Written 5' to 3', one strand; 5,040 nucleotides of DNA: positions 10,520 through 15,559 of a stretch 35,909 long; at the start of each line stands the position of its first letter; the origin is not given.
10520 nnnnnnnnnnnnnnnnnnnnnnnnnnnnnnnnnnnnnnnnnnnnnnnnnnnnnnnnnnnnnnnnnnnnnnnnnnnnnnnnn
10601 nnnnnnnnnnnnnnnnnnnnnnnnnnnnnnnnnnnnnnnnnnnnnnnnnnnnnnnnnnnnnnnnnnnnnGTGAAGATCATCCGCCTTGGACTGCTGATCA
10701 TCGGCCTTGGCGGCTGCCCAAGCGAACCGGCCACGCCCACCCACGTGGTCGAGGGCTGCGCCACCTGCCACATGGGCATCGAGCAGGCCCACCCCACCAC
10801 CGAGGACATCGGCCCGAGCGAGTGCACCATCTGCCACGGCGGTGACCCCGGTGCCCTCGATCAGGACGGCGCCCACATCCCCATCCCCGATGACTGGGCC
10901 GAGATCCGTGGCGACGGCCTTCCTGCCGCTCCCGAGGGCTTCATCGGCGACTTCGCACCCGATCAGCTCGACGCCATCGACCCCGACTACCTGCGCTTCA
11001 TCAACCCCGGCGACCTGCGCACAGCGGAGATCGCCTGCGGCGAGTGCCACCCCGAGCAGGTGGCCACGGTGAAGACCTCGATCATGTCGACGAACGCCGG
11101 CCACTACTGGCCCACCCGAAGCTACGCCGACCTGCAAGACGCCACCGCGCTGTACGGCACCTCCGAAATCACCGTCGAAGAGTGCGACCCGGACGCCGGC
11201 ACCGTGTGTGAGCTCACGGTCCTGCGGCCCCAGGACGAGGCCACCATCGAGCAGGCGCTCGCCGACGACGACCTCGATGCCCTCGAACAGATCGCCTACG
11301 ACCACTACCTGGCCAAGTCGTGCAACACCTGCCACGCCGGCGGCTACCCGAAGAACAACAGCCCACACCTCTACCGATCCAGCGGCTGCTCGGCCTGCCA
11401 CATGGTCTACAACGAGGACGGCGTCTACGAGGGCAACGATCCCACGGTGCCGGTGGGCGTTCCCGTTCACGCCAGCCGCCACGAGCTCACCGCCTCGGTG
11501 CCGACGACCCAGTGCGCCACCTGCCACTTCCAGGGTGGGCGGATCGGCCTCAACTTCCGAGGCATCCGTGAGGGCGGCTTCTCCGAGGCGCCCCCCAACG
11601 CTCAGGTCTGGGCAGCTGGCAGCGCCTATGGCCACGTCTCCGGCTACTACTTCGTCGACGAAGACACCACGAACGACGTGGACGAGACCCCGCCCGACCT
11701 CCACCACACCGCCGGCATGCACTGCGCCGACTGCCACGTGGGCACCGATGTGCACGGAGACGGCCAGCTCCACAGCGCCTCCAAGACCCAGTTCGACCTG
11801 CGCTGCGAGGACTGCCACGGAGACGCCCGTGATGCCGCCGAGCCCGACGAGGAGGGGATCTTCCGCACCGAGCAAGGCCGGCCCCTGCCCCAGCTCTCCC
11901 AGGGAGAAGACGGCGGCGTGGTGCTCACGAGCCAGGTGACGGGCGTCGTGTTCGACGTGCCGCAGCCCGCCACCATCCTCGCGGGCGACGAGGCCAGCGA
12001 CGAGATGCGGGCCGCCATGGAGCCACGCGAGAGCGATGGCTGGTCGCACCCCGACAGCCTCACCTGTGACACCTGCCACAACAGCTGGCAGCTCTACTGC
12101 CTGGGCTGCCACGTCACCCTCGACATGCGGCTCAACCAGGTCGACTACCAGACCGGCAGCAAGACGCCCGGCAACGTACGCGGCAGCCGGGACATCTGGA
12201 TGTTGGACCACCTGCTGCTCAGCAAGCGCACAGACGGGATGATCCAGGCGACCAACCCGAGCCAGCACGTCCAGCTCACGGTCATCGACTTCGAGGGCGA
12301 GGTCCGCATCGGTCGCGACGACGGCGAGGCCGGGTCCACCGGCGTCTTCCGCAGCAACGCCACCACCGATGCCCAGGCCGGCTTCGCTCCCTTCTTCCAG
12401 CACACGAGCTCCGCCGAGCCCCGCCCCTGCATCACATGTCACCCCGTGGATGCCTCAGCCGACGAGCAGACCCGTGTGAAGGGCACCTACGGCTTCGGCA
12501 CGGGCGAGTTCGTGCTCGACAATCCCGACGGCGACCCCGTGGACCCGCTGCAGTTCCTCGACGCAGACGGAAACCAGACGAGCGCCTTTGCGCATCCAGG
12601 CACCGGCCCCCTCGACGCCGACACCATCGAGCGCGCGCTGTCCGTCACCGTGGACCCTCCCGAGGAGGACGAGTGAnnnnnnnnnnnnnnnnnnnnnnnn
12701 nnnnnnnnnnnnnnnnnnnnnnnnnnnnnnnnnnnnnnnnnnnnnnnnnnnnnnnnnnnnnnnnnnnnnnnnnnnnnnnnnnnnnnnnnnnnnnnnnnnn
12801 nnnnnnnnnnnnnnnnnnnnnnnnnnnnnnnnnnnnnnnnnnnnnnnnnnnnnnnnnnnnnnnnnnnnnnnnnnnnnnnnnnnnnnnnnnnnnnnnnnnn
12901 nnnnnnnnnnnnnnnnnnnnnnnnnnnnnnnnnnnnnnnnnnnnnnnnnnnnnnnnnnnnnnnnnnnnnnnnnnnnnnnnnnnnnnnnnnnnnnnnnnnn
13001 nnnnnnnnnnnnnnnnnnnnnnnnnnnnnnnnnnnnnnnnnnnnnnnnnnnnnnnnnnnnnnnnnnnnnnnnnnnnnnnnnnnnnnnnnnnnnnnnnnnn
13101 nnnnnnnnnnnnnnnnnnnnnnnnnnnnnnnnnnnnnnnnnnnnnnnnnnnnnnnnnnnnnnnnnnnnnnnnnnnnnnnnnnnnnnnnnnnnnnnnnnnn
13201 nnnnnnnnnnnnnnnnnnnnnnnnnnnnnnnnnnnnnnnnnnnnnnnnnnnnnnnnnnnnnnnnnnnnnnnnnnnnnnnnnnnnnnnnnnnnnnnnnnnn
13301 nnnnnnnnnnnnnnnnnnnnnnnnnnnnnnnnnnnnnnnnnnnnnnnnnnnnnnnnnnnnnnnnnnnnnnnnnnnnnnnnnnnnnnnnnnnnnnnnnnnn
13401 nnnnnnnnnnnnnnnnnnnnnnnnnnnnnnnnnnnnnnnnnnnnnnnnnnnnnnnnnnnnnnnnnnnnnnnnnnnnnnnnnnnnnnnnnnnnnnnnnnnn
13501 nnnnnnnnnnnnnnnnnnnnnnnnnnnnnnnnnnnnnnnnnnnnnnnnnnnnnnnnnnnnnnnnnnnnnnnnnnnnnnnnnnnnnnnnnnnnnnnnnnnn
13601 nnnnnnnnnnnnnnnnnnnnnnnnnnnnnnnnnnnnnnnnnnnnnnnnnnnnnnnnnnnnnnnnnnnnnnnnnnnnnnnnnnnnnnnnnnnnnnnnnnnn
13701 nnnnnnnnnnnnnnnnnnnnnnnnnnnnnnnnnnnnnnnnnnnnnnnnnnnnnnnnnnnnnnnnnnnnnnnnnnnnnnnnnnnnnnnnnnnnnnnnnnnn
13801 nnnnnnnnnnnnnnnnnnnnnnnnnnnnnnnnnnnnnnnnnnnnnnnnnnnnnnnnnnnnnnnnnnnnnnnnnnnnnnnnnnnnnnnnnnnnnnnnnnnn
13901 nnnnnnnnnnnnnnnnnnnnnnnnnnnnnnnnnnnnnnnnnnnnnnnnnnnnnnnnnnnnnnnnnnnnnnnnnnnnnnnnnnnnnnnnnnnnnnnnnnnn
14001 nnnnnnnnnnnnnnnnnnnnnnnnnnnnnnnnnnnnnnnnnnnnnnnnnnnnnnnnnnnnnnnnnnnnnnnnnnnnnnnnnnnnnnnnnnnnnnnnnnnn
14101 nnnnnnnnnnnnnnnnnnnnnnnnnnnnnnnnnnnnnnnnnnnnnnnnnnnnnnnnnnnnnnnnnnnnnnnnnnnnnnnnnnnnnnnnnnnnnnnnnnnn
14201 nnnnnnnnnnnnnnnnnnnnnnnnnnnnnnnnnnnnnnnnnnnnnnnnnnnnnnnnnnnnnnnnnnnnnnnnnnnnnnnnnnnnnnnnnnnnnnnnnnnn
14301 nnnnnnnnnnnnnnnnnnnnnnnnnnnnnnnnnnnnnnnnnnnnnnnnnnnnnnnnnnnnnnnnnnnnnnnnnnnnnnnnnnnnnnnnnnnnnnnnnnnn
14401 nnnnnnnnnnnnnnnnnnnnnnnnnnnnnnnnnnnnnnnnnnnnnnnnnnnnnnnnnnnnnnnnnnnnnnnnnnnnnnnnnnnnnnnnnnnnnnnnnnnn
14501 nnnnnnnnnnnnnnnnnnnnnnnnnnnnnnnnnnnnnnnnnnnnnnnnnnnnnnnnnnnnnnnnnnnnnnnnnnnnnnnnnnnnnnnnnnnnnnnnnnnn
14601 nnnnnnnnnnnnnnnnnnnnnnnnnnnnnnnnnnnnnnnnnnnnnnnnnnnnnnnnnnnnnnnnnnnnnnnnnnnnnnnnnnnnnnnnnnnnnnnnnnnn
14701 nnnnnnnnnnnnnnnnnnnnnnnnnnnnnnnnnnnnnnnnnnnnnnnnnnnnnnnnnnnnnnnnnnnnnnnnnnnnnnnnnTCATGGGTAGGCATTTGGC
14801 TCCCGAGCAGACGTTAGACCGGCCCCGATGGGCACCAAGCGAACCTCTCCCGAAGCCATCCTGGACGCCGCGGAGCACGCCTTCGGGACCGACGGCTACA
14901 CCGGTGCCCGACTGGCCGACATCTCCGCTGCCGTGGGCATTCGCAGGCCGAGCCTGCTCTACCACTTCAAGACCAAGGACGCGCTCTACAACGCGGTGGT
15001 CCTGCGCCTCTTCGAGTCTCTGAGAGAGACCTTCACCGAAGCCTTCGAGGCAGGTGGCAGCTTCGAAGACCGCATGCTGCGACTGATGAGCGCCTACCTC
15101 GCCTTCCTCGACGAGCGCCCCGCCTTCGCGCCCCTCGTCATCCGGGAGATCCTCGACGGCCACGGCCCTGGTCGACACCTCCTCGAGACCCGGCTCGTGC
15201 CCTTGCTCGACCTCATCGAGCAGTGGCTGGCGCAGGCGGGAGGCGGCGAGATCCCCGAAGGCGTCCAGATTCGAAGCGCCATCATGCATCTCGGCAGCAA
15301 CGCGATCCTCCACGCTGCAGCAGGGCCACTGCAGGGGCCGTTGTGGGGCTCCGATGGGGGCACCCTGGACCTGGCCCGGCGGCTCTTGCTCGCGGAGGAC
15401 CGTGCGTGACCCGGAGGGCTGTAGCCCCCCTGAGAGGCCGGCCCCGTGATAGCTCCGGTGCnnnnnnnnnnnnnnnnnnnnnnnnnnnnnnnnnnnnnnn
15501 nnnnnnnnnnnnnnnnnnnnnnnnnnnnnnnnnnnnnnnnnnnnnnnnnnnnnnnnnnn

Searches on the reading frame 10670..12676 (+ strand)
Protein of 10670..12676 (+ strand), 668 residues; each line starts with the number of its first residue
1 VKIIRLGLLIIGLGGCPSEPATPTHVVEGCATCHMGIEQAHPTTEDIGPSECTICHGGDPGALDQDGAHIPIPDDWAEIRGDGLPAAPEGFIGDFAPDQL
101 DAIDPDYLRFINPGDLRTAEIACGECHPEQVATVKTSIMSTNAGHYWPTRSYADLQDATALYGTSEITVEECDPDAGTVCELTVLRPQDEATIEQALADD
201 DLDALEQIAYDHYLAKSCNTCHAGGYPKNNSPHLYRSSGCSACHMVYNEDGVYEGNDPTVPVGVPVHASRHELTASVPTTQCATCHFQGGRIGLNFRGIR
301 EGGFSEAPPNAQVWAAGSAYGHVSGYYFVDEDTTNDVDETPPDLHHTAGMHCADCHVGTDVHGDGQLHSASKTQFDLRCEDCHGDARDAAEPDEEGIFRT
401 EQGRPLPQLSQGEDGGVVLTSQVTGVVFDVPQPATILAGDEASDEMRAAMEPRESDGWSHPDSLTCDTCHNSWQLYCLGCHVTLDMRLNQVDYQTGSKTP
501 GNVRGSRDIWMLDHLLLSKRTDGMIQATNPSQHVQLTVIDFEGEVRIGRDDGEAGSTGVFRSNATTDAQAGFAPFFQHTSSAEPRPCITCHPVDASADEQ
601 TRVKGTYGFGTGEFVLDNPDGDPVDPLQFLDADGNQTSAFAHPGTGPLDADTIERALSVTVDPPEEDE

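Call 8: search_protein_families(library=pfam, proteins=[window:10670-12676:+], max_evalue=0.001)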
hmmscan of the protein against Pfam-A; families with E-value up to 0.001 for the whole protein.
window:10670-12676:+ (668 aa): 3 families
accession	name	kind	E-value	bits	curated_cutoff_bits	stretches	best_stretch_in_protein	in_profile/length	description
PF14537.11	Cytochrom_c3_2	-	5e-12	46.6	25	0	345-394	2-44/79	Cytochrome c3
PF14522.11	Cytochrome_C7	-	6.3e-10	39.2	24.8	0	345-389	8-54/67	Cytochrome c7 and related cytochrome c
PF22113.1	Mtrc-MtrF_II-IV_dom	-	5.1e-05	23.3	30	0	216-289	7-91/176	Outer membrane cytochrome MtrC/MtrF-like, domains II/IV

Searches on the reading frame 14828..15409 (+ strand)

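Call 8: search_protein_families(library=pfam, proteins=[window:14828-15409:+], max_evalue=0.001)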
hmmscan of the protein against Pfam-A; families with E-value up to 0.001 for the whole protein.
window:14828-15409:+ (193 aa): 1 family
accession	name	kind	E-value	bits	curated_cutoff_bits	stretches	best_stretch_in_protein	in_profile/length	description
PF00440.29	TetR_N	-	1.9e-11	44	24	1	11-57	1-47/47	Bacterial regulatory proteins, tetR family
